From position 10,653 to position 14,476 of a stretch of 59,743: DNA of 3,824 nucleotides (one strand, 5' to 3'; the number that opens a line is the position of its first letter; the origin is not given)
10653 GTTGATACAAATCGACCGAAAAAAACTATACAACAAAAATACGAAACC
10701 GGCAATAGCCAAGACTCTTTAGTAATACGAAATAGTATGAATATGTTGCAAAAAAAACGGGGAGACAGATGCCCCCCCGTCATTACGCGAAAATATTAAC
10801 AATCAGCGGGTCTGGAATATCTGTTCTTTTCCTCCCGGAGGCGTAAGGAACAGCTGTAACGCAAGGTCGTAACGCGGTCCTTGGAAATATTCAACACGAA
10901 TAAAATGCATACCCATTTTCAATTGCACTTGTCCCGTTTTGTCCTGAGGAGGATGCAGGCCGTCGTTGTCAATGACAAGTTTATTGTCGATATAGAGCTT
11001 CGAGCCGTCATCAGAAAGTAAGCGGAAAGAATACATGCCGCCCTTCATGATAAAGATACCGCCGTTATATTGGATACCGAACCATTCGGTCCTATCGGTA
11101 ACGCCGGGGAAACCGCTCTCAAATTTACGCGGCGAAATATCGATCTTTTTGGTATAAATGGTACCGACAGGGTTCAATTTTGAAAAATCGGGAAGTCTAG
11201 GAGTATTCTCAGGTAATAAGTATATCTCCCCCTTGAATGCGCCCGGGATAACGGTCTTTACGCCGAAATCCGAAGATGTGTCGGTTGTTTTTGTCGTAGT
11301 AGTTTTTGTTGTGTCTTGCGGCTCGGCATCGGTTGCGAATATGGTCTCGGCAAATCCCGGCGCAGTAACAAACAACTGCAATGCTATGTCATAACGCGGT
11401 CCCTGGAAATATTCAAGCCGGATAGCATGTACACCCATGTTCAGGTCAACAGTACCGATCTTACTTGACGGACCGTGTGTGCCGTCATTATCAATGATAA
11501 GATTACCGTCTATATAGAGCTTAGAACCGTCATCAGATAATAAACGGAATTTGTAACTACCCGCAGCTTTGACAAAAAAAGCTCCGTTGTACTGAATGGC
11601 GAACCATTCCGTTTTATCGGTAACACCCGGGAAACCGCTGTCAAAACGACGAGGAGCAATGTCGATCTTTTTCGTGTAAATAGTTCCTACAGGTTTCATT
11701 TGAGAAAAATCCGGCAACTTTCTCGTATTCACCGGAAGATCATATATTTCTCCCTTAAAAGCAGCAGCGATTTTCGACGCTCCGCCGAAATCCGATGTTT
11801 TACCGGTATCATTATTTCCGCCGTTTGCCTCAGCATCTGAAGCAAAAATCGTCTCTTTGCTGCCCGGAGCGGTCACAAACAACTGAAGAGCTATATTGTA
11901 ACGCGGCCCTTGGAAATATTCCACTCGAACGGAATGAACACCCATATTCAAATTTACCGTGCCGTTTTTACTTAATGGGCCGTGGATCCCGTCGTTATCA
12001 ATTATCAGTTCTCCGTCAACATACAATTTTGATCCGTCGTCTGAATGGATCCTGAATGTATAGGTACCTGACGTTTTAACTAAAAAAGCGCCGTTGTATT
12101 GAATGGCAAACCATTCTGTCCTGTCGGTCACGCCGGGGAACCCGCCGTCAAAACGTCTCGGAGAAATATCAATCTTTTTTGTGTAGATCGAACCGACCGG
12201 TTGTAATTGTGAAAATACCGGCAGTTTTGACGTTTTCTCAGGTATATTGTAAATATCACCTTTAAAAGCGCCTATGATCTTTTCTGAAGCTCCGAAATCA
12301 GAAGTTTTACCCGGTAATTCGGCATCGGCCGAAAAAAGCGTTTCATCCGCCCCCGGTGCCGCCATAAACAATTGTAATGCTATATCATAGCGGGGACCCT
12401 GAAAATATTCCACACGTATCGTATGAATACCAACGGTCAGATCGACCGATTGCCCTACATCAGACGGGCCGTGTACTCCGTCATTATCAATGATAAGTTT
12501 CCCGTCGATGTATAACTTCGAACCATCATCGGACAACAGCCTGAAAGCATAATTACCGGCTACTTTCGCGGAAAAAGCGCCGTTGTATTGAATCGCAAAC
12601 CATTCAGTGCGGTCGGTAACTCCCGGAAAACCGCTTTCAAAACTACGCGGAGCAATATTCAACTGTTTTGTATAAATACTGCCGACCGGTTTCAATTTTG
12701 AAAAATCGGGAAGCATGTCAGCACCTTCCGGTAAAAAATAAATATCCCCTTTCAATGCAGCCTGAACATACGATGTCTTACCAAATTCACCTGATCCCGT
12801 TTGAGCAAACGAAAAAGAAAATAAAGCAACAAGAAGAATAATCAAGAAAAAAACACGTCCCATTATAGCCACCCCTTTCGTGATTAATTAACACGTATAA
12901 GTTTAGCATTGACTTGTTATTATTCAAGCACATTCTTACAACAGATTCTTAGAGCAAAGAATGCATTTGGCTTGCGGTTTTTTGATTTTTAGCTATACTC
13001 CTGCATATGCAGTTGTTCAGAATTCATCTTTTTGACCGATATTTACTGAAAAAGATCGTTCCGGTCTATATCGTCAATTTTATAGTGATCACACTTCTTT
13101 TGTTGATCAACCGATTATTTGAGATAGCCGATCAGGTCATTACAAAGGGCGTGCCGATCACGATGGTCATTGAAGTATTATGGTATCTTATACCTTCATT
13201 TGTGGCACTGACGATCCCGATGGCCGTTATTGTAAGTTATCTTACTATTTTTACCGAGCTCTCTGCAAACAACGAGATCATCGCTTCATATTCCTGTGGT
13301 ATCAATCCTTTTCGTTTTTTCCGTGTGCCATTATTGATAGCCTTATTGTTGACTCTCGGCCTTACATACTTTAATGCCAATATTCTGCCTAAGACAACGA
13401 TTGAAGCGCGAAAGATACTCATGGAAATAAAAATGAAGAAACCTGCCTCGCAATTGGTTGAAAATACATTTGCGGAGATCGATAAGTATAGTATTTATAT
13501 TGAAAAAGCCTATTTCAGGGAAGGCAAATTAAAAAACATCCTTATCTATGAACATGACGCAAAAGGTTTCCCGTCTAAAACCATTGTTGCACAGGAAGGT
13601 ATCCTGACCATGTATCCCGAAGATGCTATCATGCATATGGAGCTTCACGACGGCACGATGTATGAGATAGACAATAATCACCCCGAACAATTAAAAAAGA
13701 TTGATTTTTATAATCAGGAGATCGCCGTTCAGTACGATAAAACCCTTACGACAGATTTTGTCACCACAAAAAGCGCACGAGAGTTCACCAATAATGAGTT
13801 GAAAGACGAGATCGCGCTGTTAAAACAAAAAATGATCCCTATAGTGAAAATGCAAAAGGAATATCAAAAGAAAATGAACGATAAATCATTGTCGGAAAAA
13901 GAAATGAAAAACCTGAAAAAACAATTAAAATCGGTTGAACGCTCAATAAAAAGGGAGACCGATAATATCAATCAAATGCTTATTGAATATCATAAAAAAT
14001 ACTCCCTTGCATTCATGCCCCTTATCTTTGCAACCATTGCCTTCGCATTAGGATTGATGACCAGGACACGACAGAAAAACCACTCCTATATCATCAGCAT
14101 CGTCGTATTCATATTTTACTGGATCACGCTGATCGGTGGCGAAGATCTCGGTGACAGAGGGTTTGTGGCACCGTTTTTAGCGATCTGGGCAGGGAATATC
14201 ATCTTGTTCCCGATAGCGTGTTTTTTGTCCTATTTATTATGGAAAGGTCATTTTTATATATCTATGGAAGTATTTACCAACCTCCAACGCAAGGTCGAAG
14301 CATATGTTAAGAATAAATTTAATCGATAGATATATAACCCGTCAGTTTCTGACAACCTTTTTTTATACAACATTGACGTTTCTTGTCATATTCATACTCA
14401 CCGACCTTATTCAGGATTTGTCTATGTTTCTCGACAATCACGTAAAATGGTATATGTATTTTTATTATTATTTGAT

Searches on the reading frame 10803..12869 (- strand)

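Call 26: search_protein_families(library=ncbifam, proteins=[window:10803-12869:-], max_evalue=1e-10)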
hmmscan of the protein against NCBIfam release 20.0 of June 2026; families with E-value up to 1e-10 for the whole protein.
window:10803-12869:- (688 aa): 1 family
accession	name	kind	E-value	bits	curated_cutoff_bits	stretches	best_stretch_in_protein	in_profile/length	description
TIGR02148.1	Fibro_Slime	domain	2.5e-15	56.7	45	0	613-651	20-56/90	fibro-slime domain-containing protein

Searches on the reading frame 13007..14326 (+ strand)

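Call 26: search_protein_families(library=ncbifam, proteins=[window:13007-14326:+], max_evalue=1e-10)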
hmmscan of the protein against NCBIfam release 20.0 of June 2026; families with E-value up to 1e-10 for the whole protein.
window:13007-14326:+ (440 aa): 2 families
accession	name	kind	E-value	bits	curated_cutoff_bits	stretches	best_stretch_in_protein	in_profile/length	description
TIGR04407.1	LptF_YjgP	equivalog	1.1e-51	175.6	230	1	8-408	1-345/347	LPS export ABC transporter permease LptF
TIGR04408.1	LptG_lptG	equivalog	7.5e-28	97.2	240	1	9-289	2-270/351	LPS export ABC transporter permease LptG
